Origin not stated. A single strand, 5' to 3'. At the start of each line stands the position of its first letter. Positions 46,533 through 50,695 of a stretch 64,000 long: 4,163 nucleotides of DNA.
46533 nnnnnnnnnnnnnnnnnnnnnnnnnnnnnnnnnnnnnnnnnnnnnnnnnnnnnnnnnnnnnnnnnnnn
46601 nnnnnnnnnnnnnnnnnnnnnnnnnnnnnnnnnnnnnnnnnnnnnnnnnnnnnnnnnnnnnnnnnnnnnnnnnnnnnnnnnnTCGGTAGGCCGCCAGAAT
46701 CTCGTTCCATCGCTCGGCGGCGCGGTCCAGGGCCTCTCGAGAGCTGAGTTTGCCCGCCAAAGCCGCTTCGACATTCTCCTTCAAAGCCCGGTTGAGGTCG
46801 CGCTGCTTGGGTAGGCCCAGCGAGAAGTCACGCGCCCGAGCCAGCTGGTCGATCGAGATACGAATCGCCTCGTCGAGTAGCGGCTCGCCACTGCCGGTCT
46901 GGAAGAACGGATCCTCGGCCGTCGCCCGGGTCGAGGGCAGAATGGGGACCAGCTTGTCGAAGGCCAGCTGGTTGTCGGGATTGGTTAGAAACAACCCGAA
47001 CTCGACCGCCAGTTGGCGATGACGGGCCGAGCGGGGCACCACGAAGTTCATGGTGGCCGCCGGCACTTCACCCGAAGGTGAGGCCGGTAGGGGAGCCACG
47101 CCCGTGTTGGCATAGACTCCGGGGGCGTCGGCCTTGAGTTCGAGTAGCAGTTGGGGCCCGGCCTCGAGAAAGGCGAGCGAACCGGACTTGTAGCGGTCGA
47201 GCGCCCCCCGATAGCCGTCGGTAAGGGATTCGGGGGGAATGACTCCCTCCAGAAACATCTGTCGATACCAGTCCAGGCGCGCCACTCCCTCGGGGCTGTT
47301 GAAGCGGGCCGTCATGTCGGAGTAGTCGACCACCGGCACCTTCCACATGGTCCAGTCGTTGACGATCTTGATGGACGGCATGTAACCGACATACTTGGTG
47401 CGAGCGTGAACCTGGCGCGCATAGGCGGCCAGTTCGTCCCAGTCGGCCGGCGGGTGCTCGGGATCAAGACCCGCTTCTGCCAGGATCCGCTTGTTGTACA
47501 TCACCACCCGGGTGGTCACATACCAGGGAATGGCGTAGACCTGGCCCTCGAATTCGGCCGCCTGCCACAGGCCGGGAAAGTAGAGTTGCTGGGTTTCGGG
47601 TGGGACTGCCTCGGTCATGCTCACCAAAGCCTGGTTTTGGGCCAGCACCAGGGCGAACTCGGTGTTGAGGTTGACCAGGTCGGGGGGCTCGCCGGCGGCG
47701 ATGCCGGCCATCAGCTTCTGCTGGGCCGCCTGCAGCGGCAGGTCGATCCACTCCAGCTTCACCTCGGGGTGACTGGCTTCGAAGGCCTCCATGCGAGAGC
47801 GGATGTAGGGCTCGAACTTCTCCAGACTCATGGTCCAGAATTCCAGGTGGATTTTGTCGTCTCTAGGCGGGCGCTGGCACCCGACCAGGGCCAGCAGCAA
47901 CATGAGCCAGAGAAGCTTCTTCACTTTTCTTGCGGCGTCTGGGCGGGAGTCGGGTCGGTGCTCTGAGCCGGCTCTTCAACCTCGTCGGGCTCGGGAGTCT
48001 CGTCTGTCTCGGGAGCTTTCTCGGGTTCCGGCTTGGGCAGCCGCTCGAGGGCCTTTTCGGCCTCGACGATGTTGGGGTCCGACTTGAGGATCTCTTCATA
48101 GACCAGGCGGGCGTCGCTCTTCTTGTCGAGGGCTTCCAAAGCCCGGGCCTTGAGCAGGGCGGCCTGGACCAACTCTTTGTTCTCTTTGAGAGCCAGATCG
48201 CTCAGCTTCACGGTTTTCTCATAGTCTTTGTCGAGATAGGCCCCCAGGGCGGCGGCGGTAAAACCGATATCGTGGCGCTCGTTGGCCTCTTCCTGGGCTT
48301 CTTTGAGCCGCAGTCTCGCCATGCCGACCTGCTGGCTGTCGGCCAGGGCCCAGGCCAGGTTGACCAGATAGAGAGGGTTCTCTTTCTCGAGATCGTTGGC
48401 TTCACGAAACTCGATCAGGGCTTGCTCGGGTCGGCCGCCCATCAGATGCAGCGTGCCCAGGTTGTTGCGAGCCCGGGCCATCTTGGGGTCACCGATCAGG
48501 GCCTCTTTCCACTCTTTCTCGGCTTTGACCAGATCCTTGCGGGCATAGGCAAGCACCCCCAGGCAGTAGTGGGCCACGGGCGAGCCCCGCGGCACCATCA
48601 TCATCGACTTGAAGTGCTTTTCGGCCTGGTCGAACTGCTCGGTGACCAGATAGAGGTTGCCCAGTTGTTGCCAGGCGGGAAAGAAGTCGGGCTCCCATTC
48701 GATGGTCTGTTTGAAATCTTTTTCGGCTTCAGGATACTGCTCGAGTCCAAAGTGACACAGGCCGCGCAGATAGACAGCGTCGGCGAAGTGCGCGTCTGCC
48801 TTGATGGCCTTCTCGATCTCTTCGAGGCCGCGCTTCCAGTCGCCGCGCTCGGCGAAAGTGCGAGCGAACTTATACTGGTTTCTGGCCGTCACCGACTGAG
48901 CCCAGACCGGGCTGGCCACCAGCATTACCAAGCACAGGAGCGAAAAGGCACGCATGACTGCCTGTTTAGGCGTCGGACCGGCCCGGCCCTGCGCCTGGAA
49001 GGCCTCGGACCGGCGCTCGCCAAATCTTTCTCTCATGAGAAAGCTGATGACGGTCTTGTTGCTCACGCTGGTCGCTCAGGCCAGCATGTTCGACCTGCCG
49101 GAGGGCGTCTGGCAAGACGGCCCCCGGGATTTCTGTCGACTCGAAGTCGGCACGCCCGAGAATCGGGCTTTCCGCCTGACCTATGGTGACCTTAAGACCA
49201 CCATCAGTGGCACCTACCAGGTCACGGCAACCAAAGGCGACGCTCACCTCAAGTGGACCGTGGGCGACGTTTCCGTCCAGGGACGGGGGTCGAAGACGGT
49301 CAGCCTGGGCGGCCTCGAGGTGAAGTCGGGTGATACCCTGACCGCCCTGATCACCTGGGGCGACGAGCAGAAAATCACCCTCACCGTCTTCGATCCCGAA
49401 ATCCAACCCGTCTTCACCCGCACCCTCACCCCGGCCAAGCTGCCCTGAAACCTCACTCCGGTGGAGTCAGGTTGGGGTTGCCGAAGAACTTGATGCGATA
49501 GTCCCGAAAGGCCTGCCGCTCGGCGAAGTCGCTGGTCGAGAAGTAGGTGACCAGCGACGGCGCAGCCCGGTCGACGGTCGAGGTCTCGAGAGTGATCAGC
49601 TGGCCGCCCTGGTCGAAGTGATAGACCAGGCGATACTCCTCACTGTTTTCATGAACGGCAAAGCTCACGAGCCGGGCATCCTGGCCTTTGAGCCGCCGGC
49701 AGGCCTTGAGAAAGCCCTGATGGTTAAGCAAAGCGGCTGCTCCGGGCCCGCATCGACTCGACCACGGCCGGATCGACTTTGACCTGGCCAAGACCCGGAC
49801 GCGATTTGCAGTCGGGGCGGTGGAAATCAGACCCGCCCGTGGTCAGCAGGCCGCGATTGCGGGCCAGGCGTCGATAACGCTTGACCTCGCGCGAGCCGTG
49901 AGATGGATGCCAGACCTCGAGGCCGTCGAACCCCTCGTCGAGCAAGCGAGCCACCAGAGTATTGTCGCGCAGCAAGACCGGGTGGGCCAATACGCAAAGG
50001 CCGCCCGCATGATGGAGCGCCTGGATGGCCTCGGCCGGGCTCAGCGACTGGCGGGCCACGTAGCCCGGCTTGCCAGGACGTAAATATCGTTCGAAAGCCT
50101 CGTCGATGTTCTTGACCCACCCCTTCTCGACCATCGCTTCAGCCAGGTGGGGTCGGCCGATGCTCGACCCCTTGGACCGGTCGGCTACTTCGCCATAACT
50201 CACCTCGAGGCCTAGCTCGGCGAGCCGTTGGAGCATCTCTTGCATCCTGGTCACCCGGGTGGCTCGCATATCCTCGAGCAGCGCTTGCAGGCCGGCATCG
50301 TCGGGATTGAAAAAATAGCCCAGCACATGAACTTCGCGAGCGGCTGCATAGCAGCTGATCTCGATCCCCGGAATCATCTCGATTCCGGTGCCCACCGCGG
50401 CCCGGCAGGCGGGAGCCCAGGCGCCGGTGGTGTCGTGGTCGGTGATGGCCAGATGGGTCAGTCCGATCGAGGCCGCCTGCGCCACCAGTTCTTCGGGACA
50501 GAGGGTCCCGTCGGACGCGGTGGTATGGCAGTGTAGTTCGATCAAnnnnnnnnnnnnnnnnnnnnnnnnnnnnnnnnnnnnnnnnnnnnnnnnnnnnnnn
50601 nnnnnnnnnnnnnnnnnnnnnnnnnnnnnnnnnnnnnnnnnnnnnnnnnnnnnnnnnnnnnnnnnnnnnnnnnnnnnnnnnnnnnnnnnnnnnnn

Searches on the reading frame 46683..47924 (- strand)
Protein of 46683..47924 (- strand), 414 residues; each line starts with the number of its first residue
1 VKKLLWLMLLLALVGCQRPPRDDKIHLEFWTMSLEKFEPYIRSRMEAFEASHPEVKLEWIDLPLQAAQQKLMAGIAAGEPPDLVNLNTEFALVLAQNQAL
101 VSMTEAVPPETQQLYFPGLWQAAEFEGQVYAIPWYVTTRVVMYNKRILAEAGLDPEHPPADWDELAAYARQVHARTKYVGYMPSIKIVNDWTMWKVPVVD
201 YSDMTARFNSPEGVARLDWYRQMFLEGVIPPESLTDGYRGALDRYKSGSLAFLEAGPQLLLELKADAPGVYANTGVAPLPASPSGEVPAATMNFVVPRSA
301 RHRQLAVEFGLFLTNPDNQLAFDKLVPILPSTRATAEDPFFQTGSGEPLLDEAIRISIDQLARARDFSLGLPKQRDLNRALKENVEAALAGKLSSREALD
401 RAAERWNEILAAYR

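Call 91: search_protein_families(library=pfam, proteins=[window:46683-47924:-], max_evalue=0.001)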
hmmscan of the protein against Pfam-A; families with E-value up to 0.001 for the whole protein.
window:46683-47924:- (414 aa): 2 families
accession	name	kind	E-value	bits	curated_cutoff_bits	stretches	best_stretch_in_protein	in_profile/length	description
PF01547.30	SBP_bac_1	-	4.8e-36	125.7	26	1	41-319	10-306/307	Bacterial extracellular solute-binding protein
PF13416.11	SBP_bac_8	-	3.1e-32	112.9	27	1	45-342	3-272/279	Bacterial extracellular solute-binding protein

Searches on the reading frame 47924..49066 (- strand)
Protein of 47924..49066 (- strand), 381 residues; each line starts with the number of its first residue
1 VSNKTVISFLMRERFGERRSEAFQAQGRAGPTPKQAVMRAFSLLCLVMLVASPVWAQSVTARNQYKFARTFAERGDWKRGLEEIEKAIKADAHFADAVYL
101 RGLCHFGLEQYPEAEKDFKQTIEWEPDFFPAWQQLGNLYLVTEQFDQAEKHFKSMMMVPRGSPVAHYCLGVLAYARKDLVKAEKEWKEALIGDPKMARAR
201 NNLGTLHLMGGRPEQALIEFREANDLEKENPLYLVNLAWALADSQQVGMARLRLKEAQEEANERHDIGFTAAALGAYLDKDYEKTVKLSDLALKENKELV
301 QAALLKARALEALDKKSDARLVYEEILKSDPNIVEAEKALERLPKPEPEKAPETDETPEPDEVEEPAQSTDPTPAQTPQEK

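Call 91: search_protein_families(library=pfam, proteins=[window:47924-49066:-], max_evalue=0.001)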
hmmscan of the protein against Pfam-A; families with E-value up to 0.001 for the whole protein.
window:47924-49066:- (381 aa): 16 families
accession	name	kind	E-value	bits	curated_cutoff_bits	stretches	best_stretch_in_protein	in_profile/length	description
PF07719.23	TPR_2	-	1.9e-21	74.8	27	1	95-127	1-33/34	Tetratricopeptide repeat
PF13432.12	TPR_16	-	1.7e-18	67.1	32.7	2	65-119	1-55/65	Tetratricopeptide repeat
PF13431.12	TPR_17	-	3.4e-17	61.6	24.4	1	118-149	2-33/34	Tetratricopeptide repeat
PF14559.12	TPR_19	-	4.8e-17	62.5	25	1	109-155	5-51/68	Tetratricopeptide repeat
PF00515.34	TPR_1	-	1.1e-15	57.2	27.8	1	95-126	1-32/34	Tetratricopeptide repeat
PF13428.12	TPR_14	-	5.4e-12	45.6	23.5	0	301-340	2-41/44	Tetratricopeptide repeat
PF13181.12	TPR_8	-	1.2e-11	44.2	25.7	0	95-127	1-33/34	Tetratricopeptide repeat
PF13424.12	TPR_12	-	1.3e-09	38.6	30.1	0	168-223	8-71/77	Tetratricopeptide repeat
PF12895.13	ANAPC3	-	1.4e-09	38.6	27.2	1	54-116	15-77/82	Anaphase-promoting complex, cyclosome, subunit 3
PF13414.12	TPR_11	-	1.2e-08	34.9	26.8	0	174-208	5-39/42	TPR repeat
PF13371.12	TPR_9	-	4.1e-07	30.3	35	1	72-127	6-61/73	Tetratricopeptide repeat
PF14853.12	Fis1_TPR_C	-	0.00013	22.5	25.3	0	273-308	8-43/53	Fis1 C-terminal tetratricopeptide repeat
PF05843.20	Suf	-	0.00022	20.3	24.7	1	137-332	288-470/532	Suppressor of forked protein (Suf)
PF24575.1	TPR_Slam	-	0.00028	21.7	35.2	0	109-152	61-104/104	Surface lipoprotein assembly modifier, N-terminal TPR repeats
PF23914.1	TPR_CcmH_CycH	-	0.0003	21.1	42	0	192-287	45-142/158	Cytochrome c-type biogenesis protein H TPR domain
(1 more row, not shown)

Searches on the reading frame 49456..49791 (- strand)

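Call 92: search_protein_families(library=pfam, proteins=[window:49456-49791:-], max_evalue=0.001)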
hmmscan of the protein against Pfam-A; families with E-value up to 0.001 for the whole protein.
window:49456-49791:- (112 aa): 1 family
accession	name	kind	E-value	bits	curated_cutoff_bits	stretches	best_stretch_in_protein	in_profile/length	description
PF00329.25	Complex1_30kDa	-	1e-06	29.7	22.5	1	25-109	6-101/124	Respiratory-chain NADH dehydrogenase, 30 Kd subunit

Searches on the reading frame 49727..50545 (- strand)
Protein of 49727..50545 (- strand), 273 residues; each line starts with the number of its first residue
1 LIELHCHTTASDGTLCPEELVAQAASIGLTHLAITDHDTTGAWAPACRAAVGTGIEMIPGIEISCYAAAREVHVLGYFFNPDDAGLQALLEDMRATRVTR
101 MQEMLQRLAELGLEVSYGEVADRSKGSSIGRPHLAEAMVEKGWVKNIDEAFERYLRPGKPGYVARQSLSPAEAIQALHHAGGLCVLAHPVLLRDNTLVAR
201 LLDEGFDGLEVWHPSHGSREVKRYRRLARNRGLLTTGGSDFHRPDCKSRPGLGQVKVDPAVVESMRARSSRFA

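Call 91: search_protein_families(library=pfam, proteins=[window:49727-50545:-], max_evalue=0.001)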
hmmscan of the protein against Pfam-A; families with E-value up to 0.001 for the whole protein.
window:49727-50545:- (273 aa): 1 family
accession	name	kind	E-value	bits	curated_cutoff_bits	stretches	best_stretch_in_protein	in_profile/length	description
PF02811.25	PHP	-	9.6e-11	42.7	26.4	1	3-68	1-68/164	PHP domain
